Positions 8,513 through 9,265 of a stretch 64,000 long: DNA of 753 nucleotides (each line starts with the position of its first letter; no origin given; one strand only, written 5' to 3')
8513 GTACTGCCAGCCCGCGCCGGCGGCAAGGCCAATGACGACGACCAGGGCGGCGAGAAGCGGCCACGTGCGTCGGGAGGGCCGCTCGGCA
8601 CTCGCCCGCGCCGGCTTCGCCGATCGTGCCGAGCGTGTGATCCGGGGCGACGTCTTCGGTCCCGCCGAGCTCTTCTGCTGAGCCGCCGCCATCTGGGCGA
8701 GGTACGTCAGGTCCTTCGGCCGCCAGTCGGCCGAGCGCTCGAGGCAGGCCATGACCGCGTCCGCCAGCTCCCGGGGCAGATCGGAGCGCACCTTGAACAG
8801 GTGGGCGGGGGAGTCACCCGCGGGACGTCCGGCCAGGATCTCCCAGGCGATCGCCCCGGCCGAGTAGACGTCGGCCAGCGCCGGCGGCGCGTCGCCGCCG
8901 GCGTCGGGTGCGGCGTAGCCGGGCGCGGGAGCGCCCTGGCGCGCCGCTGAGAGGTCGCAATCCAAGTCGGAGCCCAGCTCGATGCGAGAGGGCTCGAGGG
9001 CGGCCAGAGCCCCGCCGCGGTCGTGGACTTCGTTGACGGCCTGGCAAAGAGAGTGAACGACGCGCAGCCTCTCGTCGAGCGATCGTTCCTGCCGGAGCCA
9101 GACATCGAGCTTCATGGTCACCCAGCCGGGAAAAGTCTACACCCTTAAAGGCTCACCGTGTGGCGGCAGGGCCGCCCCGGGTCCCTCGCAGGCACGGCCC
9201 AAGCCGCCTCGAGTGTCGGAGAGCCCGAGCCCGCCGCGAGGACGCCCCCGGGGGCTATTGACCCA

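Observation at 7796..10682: VKOR-DsbA fusion co-transcribed with an N-lobe-less kinase-like membrane protein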

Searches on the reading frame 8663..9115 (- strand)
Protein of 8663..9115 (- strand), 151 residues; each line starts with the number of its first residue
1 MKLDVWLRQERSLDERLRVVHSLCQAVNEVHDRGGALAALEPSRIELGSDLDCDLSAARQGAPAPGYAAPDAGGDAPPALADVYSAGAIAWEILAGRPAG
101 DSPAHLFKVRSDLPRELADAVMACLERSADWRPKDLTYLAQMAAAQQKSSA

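Call 13: search_solved_structures(query=A2, max_evalue=1, show_alignments=3)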
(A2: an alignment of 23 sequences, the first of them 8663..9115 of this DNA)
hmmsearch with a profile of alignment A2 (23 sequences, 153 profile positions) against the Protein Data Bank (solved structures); distinct sequences matched with E-value up to 1: 924 (the best 60 are shown).
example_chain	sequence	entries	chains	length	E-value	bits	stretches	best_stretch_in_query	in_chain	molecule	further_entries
3f61_A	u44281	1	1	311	1.2e-08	38.4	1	14-108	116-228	Serine/threonine-protein kinase pknB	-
6b2p_A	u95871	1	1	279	1.5e-08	38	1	14-108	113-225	Serine/threonine-protein kinase PknB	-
6i2p_A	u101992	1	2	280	1.5e-08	38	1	14-108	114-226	Serine/threonine-protein kinase PknB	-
5u94_A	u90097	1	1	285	1.6e-08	37.9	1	14-108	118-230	Serine/threonine-protein kinase PknB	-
1o6y_A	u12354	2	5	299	1.7e-08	37.9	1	14-108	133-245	SERINE/THREONINE-PROTEIN KINASE PKNB | Probable serine/threonine-protein kinase pknB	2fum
3ori_A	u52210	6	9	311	1.9e-08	37.7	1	14-107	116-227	Serine/threonine protein kinase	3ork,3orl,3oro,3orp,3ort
1mru_A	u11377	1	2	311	1.9e-08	37.7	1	14-107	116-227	Probable serine/threonine-protein kinase pknB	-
3orm_A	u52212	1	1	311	2e-08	37.6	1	14-107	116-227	Serine/threonine protein kinase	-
3f69_A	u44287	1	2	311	3.2e-08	36.9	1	14-108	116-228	Serine/threonine-protein kinase pknB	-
9ruk_A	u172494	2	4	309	4.7e-07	33.2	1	6-100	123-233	Serine/threonine-protein kinase StkP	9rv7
9ru3_A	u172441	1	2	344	6.2e-07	32.8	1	6-100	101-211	Serine/threonine-protein kinase StkP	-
9ymt_A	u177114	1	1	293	7.8e-07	32.5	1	53-130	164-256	Serine/Threonine Kinase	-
4eqm_A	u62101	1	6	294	7.9e-07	32.4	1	53-130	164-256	Protein kinase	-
9ruj_A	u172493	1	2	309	1.9e-06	31.2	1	6-100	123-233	Serine/threonine-protein kinase StkP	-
5m08_A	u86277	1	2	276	4.7e-06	29.9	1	12-116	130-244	Serine/threonine-protein kinase PknI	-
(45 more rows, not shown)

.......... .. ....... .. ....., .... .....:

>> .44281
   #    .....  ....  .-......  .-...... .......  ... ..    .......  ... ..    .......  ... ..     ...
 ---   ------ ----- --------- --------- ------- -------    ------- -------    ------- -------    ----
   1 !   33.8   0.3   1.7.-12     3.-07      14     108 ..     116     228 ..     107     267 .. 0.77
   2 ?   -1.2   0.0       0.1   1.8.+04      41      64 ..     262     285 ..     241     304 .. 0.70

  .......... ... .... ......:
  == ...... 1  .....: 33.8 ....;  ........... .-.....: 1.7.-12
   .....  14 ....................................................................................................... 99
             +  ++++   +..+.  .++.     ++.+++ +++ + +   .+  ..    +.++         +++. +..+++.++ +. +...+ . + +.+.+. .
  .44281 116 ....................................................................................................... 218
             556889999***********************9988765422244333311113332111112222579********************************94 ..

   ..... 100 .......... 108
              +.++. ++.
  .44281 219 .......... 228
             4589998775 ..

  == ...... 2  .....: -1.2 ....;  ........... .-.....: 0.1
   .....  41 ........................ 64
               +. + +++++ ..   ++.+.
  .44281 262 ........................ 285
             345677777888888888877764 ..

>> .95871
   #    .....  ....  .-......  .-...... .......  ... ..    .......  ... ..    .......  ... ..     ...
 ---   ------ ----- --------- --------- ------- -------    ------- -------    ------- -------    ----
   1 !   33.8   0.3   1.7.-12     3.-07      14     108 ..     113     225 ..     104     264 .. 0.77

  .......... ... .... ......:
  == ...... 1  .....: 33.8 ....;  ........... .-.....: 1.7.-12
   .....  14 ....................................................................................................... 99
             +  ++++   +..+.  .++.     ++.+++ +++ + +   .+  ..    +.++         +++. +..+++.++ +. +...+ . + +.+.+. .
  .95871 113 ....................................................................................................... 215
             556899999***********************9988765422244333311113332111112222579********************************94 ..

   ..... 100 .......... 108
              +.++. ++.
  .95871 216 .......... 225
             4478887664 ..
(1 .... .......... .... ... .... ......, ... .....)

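Call 14: find_related_loci(query=A2, collection=genome_contigs, flank=8000)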
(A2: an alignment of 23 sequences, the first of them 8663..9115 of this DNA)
Query A2 (151 aa) in genome_contigs; peptide patterns used: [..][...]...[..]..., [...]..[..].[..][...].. (x = any residue, [..] = any of these).
65 stretches matched a pattern; 18 encode a relative of the query (tblastn E <= 1e-3); 17 distinct loci.
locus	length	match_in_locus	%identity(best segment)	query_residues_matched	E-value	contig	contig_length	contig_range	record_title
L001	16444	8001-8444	92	1-148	2e-86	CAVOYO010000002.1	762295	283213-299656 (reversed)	MAG: uncultured Acidobacteriota bacterium isolate MFD09779.bin.2.31 genome assembly, contig: contig_10992, whole genome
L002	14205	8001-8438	66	1-149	3e-62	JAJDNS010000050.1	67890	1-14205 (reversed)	MAG: Acidobacteria bacterium isolate ALSabin.143 k141_8854671, whole genome shotgun sequence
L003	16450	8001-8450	66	1-149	7e-60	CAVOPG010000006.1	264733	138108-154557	MAG: uncultured Acidobacteriota bacterium isolate MFD10007.bin.2.143 genome assembly, contig: contig_5617, whole genome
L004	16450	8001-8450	64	1-149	7e-60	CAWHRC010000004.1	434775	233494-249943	MAG: uncultured Acidobacteriota bacterium isolate MFD05942.bin.2.206 genome assembly, contig: contig_1404, whole genome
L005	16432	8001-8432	65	1-147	4e-59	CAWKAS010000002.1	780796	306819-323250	MAG: uncultured Acidobacteriota bacterium isolate MFD09779.bin.1.286 genome assembly, contig: contig_22901, whole genome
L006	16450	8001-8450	64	1-149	5e-58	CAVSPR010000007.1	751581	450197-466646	MAG: uncultured Acidobacteriota bacterium isolate MFD02979.bin.2.94 genome assembly, contig: contig_37801, whole genome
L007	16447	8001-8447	62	1-148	4e-58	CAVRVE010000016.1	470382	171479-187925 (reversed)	MAG: uncultured Acidobacteriota bacterium isolate MFD02242.bin.2.9 genome assembly, contig: contig_24682, whole genome s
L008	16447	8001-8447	61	1-148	7e-58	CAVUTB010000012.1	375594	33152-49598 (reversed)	MAG: uncultured Acidobacteriota bacterium isolate MFD00962.bin.2.101 genome assembly, contig: contig_19197, whole genome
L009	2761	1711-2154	64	1-147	7e-58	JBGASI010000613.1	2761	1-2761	MAG: Vicinamibacteria bacterium isolate MAG_AAO_AS.80 AAOAS-80_scaffold_84087, whole genome shotgun sequence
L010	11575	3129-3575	58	1-148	9e-55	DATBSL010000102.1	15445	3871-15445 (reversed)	MAG TPA_asm: Vicinamibacteria bacterium isolate SMAG_U4156 k141_1268199, whole genome shotgun sequence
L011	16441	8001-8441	60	3-148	1e-53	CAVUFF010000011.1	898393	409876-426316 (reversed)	MAG: uncultured Acidobacteriota bacterium isolate MFD04944.bin.3.170 genome assembly, contig: contig_9625, whole genome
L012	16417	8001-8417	63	1-138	6e-53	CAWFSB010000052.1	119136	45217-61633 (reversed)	MAG: uncultured Acidobacteriota bacterium isolate MFD00905.bin.3.32 genome assembly, contig: contig_75138, whole genome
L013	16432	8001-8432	57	1-143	2e-51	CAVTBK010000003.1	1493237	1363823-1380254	MAG: uncultured Acidobacteriota bacterium isolate MFD02416.bin.1.351 genome assembly, contig: contig_10048, whole genome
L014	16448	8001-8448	72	1-149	2e-48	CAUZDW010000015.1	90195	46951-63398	MAG: Vicinamibacteria bacterium isolate CB27_Tmax.17 genome assembly, contig: Ga0310121_10000081, whole genome shotgun s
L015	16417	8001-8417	53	1-138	1e-47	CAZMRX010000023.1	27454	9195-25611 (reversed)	MAG TPA_asm: uncultured Acidobacteriota bacterium isolate SRP287453_co1_166 genome assembly, contig: NODE_2932_length_27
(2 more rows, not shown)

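Call 17: predict_structure(alignment_id=A2)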
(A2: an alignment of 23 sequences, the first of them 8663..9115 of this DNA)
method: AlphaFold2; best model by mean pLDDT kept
length: 151 residues; sequences in the alignment: 23
mean_pLDDT: 93.5   pTM: 0.91
mean pLDDT of the five models: 93.5, 93.5, 93.0, 92.9, 92.3
residues with pLDDT >= 90: 127; 70-90: 22; 50-70: 2; < 50: 0
segments of 3 or more residues with pLDDT < 50: none
pLDDT, mean of each block of 10 residues (from residue 1): 96 96 98 94 96 95 91 87 97 93 92 95 95 96 87 53
secondary structure, 60 per line:
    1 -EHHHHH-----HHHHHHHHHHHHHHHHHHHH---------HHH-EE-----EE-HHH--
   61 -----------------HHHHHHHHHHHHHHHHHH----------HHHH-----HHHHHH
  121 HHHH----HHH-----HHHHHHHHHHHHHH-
elements in order: H3-7 H13-32 H78-95 H106-109 H115-124 H137-150

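Call 32: search_protein_representatives(alignment_id=A2)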
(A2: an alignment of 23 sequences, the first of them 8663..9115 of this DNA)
Query: 23 sequences, 153 profile positions. Proteins with E-value up to 0.001 (for the whole library): 56883; up to 1e-10: 831; up to 1e-30: 41. The best 150 are listed.
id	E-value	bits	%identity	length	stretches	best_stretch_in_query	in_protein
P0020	1.2e-73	262.4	-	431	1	1-150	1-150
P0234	1.8e-71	255.4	-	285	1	1-151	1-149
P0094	1.6e-70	252.3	-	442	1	1-151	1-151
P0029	4.5e-69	247.6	-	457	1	1-151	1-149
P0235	1.2e-68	246.2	-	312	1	1-148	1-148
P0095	2.2e-68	245.3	-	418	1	1-151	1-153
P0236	8.2e-67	240.2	-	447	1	1-147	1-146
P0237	3.2e-59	215.6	-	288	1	19-151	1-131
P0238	1.4e-54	200.5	-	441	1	1-149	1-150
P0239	1.7e-54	200.3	-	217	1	1-130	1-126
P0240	1.7e-52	193.8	-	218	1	1-151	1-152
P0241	1.3e-51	190.9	-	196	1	1-145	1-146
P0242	3.1e-50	186.4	-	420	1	1-147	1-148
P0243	4.9e-50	185.8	-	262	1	1-144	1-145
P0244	5.3e-49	182.4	-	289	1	1-150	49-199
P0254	1.3e-33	132.5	-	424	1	1-145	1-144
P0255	2.1e-33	131.8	-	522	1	3-142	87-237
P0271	2.5e-30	121.8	-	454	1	1-144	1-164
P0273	1.7e-29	119.0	-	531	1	3-146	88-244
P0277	3.3e-29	118.1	-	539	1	3-144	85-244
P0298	5.8e-25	104.4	-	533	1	1-141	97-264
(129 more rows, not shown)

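Call 35: find_encoding_contigs(protein=P0298, flank=6000, max_places=3)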
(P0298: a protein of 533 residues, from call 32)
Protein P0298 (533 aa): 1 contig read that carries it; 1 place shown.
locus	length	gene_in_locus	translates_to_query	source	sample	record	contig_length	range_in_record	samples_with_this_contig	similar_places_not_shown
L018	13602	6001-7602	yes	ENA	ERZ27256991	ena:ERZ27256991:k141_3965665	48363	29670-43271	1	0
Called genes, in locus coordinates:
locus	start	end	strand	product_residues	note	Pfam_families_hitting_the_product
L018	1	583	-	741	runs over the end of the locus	PF00930:DPPIV_N, PF26549:Tricorn_N, PF07676:PD40 (faint), PF02129:Peptidase_S15 (faint), PF00326:Peptidase_S9, PF01738:DLH (weak)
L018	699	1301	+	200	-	PF04307:YdjM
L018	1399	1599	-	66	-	PF00313:CSD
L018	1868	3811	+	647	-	-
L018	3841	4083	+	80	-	-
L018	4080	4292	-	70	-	-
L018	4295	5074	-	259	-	PF00378:ECH_1, PF16113:ECH_2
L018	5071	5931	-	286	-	PF02737:3HCDH_N, PF03446:NAD_binding_2 (faint), PF00725:3HCDH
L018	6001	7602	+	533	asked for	PF00069:Pkinase, PF07714:PK_Tyr_Ser-Thr, PF03109:ABC1 (weak)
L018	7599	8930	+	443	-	-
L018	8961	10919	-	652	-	PF00989:PAS, PF08448:PAS_4, PF13426:PAS_9, PF08447:PAS_3, PF00989:PAS, PF13426:PAS_9, PF00512:HisKA, PF02518:HATPase_c, +4 more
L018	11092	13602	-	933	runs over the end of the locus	PF00082:Peptidase_S8, PF03160:Calx-beta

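Call 37: find_encoding_contigs(protein=P0255, flank=6000, max_places=3)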
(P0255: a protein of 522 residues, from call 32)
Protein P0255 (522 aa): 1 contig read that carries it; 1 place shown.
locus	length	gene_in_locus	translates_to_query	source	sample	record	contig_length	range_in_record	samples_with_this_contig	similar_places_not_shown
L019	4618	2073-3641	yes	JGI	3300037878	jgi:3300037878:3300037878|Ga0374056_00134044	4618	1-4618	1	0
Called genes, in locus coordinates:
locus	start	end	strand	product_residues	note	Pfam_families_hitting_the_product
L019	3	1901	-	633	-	?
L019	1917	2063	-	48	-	-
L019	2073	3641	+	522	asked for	PF07714:PK_Tyr_Ser-Thr, PF00069:Pkinase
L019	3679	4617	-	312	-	?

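Call 38: find_encoding_contigs(protein=P0273, flank=5000, max_places=3)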
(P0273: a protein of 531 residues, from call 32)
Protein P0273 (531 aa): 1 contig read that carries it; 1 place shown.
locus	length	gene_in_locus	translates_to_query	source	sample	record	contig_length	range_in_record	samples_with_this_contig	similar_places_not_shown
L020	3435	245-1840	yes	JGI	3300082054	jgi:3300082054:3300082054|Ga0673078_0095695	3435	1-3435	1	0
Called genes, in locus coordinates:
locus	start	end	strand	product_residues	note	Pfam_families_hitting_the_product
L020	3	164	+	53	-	?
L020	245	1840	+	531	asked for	PF00069:Pkinase, PF07714:PK_Tyr_Ser-Thr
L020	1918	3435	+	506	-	?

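Call 39: find_encoding_contigs(protein=P0277, flank=5000, max_places=3)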
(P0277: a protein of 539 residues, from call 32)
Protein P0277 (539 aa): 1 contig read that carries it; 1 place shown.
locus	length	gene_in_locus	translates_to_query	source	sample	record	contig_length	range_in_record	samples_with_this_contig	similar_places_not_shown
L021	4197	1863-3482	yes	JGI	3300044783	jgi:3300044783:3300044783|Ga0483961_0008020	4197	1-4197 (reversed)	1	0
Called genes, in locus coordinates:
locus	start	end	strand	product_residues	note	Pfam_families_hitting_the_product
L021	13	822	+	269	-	PF13462:Thioredoxin_4, PF01323:DSBA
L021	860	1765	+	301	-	PF07920:DUF1684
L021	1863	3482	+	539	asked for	PF00069:Pkinase, PF07714:PK_Tyr_Ser-Thr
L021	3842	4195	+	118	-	?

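Call 40: find_encoding_contigs(protein=P0254, flank=5000, max_places=3)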
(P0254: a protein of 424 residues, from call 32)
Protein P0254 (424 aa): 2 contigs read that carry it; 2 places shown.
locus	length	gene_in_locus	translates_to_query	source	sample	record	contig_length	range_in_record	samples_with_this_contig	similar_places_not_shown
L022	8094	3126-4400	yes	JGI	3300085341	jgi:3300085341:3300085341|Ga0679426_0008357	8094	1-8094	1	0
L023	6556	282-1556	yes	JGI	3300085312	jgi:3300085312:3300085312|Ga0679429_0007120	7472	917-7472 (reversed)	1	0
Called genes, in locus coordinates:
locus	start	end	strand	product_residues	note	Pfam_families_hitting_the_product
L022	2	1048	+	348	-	?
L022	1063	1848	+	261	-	PF00497:SBP_bac_3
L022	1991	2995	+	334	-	PF03193:RsgA_GTPase, PF00005:ABC_tran (weak), PF01926:MMR_HSR1 (weak)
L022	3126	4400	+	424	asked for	PF00069:Pkinase (weak)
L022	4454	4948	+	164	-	PF03167:UDG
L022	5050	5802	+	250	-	PF00005:ABC_tran, PF02463:SMC_N (faint)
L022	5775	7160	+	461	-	PF19295:SufBD_N, PF01458:SUFBD_core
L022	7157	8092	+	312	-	?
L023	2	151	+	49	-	?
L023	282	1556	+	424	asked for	PF00069:Pkinase (weak)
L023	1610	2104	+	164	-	PF03167:UDG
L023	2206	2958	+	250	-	PF00005:ABC_tran, PF02463:SMC_N (faint)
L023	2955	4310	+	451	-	PF19295:SufBD_N, PF01458:SUFBD_core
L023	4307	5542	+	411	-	PF00155:Aminotran_1_2, PF00266:Aminotran_5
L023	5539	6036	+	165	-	PF01592:NifU_N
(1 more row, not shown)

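Call 41: find_encoding_contigs(protein=P0271, flank=5000, max_places=3)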
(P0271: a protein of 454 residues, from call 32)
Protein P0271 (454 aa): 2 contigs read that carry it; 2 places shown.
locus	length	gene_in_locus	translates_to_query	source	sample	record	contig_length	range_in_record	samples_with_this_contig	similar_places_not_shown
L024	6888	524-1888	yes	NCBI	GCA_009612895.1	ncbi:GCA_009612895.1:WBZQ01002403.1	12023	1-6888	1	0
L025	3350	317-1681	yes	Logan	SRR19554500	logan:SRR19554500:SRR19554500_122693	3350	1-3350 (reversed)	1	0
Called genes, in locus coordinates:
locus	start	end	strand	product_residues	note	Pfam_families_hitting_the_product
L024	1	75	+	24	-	?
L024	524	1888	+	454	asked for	PF00069:Pkinase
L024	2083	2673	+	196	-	PF00080:Sod_Cu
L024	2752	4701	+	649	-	-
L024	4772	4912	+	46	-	-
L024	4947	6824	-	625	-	PF00027:cNMP_binding, PF24179:NTE_Ploop, PF01734:Patatin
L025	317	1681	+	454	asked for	PF00069:Pkinase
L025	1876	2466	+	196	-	PF00080:Sod_Cu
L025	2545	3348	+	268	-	?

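Call 50: find_related_loci(query=A5, collection=metagenome_contigs, flank=6000)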
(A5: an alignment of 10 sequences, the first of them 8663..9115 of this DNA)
Query A5 (151 aa) in metagenome_contigs; peptide patterns used: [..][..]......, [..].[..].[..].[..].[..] (x = any residue, [..] = any of these).
254 stretches matched a pattern; 122 encode a relative of the query (tblastn E <= 1e-3); the best 80 are kept; 80 distinct loci.
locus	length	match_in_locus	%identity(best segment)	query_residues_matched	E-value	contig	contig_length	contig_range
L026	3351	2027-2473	84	1-149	8e-81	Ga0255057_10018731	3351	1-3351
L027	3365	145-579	72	1-148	5e-66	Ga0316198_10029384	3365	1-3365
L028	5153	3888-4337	71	1-149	3e-65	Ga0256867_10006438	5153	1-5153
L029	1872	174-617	69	1-151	3e-67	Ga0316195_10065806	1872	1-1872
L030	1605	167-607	67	1-150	2e-66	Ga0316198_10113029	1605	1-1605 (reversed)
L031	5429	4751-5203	70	1-150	4e-63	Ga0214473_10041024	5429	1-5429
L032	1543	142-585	68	1-151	1e-65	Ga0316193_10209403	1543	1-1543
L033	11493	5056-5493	66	1-149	5e-62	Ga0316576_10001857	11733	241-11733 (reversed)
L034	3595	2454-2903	67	1-149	5e-61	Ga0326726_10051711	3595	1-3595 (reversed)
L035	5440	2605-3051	60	1-148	3e-58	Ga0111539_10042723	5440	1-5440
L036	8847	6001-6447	60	1-148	4e-58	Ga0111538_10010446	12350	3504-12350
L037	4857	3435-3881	62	1-148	7e-58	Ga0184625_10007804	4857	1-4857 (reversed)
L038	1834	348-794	61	1-148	2e-59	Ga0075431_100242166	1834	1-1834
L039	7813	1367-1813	60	1-148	5e-58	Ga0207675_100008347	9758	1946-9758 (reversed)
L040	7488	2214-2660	60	1-148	5e-58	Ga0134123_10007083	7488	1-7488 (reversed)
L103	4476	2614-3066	46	3-142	2e-31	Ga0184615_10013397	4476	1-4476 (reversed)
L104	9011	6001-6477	43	1-151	3e-31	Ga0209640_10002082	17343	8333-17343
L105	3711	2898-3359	45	3-142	4e-31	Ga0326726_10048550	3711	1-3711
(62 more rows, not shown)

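Call 55: search_protein_families(library=pfam, proteins=[L004:7118-7906:+], max_evalue=0.001)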
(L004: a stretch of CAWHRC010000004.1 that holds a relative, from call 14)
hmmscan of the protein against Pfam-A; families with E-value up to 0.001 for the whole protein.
L004:7118-7906:+ (262 aa): 1 family
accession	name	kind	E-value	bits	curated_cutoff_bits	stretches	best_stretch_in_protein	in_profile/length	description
PF04116.19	FA_hydroxylase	-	1.9e-12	48.2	31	1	94-238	1-132/132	Fatty acid hydroxylase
